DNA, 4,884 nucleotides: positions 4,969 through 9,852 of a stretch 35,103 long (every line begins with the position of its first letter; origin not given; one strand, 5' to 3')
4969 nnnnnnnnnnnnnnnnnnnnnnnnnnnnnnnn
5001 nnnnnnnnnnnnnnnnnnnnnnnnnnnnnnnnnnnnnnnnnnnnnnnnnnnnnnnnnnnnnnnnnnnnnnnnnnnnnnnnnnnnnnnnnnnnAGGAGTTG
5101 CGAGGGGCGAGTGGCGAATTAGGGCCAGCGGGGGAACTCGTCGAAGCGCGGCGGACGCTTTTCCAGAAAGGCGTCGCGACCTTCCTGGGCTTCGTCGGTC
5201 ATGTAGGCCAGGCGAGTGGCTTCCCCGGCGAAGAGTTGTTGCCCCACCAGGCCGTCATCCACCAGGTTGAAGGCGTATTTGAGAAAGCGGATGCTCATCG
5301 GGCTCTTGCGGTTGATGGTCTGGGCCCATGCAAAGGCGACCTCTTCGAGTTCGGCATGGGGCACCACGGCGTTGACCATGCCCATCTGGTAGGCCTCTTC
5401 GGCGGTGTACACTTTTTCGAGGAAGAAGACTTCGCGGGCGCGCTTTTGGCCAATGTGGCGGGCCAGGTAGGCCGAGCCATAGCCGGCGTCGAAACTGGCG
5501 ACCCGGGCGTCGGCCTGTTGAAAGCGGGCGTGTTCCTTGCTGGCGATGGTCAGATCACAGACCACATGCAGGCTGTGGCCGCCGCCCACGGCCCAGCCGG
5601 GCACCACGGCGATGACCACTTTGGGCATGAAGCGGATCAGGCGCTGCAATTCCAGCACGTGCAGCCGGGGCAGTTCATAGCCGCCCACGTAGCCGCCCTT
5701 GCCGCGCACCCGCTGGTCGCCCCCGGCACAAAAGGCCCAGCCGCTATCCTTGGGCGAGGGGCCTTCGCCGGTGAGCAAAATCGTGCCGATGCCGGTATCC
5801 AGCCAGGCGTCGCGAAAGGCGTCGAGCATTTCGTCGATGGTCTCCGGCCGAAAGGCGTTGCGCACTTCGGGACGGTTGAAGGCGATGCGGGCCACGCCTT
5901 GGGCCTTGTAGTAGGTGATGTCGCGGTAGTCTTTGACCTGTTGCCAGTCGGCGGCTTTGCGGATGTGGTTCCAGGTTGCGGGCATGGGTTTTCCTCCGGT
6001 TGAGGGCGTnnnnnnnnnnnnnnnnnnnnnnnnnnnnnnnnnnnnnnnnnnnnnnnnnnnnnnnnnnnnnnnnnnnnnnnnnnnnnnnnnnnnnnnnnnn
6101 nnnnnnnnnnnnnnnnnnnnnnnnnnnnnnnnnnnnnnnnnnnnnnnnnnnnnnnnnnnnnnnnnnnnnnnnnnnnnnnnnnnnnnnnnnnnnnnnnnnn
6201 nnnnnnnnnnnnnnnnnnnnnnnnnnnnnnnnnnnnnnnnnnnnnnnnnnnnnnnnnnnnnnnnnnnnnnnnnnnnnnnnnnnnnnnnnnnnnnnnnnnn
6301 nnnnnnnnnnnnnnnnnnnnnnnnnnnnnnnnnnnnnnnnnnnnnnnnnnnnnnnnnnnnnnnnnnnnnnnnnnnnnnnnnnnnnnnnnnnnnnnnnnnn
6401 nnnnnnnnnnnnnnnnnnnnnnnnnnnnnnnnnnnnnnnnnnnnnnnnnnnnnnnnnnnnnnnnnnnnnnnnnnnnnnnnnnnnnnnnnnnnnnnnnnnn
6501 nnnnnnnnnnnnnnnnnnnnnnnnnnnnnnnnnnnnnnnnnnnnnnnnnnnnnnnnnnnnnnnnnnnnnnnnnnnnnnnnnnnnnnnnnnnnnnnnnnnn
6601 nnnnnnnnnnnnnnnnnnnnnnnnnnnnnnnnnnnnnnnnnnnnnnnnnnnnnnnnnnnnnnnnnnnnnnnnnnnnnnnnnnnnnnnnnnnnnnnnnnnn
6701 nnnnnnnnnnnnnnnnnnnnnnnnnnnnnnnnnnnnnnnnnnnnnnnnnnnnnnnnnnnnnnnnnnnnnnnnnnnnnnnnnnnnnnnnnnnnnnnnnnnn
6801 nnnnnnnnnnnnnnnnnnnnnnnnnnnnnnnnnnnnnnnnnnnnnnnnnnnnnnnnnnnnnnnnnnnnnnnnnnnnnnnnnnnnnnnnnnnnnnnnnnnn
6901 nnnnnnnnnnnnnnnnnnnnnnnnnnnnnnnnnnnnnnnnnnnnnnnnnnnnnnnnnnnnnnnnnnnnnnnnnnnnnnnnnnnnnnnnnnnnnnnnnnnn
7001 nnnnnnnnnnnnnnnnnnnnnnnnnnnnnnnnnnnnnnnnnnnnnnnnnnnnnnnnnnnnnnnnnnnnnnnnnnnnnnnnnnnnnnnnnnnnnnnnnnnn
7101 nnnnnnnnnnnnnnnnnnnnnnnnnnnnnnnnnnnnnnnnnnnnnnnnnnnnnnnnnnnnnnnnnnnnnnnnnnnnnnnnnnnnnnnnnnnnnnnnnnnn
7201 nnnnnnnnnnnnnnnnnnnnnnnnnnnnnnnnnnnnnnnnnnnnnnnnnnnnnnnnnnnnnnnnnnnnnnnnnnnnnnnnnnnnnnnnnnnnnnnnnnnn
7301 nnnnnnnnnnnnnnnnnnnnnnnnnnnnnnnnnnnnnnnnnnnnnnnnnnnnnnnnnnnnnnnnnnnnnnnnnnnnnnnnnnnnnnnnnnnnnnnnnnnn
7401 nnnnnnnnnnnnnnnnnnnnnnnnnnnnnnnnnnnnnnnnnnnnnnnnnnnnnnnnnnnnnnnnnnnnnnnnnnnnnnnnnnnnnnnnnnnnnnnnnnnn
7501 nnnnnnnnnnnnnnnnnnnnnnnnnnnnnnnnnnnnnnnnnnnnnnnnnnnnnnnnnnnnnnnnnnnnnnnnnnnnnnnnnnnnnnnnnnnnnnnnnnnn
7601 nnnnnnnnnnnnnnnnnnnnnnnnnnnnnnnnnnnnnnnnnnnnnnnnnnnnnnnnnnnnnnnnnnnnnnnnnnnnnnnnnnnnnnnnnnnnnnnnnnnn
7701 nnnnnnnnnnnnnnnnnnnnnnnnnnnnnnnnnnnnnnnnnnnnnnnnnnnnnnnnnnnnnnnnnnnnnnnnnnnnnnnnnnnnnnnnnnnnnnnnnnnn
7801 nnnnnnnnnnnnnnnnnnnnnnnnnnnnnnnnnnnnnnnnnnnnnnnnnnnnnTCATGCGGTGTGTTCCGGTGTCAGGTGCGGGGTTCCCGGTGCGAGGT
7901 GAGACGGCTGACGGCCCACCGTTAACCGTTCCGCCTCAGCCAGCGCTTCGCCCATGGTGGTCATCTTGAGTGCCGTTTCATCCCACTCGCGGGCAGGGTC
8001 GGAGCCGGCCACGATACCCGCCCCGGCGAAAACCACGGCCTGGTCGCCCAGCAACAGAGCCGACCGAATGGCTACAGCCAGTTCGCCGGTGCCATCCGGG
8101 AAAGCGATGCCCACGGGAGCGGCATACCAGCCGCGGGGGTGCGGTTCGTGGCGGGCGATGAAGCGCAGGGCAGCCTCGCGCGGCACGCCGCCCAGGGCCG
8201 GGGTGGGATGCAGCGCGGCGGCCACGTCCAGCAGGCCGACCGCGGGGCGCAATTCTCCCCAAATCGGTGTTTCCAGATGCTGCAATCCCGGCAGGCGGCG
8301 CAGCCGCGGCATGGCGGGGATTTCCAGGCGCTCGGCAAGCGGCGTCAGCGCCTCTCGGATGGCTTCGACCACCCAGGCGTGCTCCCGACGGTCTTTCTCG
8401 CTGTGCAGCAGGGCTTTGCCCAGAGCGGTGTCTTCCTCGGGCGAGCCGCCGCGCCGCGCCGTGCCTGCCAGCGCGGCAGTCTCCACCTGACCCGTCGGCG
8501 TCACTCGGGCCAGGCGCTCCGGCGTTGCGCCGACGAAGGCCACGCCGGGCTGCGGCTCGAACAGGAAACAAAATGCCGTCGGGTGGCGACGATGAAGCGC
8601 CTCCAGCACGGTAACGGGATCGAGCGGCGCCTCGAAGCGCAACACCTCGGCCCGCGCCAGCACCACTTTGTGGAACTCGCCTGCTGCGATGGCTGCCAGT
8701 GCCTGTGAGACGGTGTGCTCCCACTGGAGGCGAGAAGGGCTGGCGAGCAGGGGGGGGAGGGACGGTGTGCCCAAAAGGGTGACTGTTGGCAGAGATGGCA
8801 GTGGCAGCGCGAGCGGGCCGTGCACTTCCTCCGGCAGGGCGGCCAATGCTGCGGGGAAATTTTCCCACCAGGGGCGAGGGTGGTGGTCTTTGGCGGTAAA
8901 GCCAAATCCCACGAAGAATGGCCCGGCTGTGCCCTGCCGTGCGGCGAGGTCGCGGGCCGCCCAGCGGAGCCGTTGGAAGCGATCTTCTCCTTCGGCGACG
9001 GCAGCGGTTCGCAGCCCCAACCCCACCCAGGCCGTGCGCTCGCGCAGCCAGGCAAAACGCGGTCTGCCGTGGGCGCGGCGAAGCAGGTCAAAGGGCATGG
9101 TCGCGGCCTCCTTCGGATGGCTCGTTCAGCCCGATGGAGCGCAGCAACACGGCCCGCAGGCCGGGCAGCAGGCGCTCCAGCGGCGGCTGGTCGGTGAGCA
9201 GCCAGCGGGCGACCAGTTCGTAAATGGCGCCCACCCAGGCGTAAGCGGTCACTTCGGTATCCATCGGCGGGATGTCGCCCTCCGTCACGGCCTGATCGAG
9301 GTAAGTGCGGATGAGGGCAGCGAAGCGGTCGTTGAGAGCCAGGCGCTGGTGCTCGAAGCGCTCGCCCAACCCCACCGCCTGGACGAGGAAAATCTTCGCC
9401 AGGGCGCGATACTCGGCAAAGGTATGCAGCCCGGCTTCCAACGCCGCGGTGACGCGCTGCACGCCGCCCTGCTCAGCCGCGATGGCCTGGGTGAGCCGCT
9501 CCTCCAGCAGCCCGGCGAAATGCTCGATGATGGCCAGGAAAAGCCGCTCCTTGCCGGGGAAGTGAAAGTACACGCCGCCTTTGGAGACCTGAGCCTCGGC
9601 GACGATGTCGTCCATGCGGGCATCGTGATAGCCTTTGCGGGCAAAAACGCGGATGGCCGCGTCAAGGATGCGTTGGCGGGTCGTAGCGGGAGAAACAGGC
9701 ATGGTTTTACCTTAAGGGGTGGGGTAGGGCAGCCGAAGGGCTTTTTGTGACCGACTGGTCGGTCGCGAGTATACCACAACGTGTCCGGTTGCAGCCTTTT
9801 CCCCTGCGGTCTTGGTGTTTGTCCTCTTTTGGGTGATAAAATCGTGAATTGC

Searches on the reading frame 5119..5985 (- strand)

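Call 65: search_protein_families(library=pfam, proteins=[window:5119-5985:-], max_evalue=0.00001)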
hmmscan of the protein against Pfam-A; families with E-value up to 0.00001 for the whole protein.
window:5119-5985:- (288 aa): 2 families
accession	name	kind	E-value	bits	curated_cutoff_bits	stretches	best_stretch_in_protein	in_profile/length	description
PF00378.25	ECH_1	-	1.7e-58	198.4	27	1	28-282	3-249/251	Enoyl-CoA hydratase/isomerase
PF16113.10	ECH_2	-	9.3e-14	52.1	27.2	1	32-223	2-187/335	Enoyl-CoA hydratase/isomerase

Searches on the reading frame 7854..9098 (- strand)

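Call 65: search_protein_families(library=pfam, proteins=[window:7854-9098:-], max_evalue=0.00001)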
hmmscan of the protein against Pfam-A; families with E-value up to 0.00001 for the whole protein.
window:7854-9098:- (414 aa): 1 family
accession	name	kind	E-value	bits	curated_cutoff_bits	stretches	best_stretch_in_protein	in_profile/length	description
PF00425.24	Chorismate_bind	-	5.5e-78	262.5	27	1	124-378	3-257/257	chorismate binding enzyme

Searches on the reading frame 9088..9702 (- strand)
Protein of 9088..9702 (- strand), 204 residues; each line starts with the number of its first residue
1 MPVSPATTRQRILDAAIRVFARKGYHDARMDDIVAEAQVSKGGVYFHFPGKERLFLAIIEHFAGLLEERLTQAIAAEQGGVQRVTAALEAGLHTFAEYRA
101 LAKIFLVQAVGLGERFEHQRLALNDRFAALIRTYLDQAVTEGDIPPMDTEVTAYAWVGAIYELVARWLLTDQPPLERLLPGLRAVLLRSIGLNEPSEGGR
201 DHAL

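Call 65: search_protein_families(library=pfam, proteins=[window:9088-9702:-], max_evalue=0.00001)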
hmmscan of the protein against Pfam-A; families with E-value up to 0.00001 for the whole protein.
window:9088-9702:- (204 aa): 2 families
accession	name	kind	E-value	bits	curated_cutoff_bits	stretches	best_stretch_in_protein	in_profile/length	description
PF00440.29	TetR_N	-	1.9e-18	66.4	24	1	12-58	1-47/47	Bacterial regulatory proteins, tetR family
PF17932.6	TetR_C_24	-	2.3e-06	28.3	26.4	1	80-167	4-90/114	Tetracyclin repressor-like, C-terminal domain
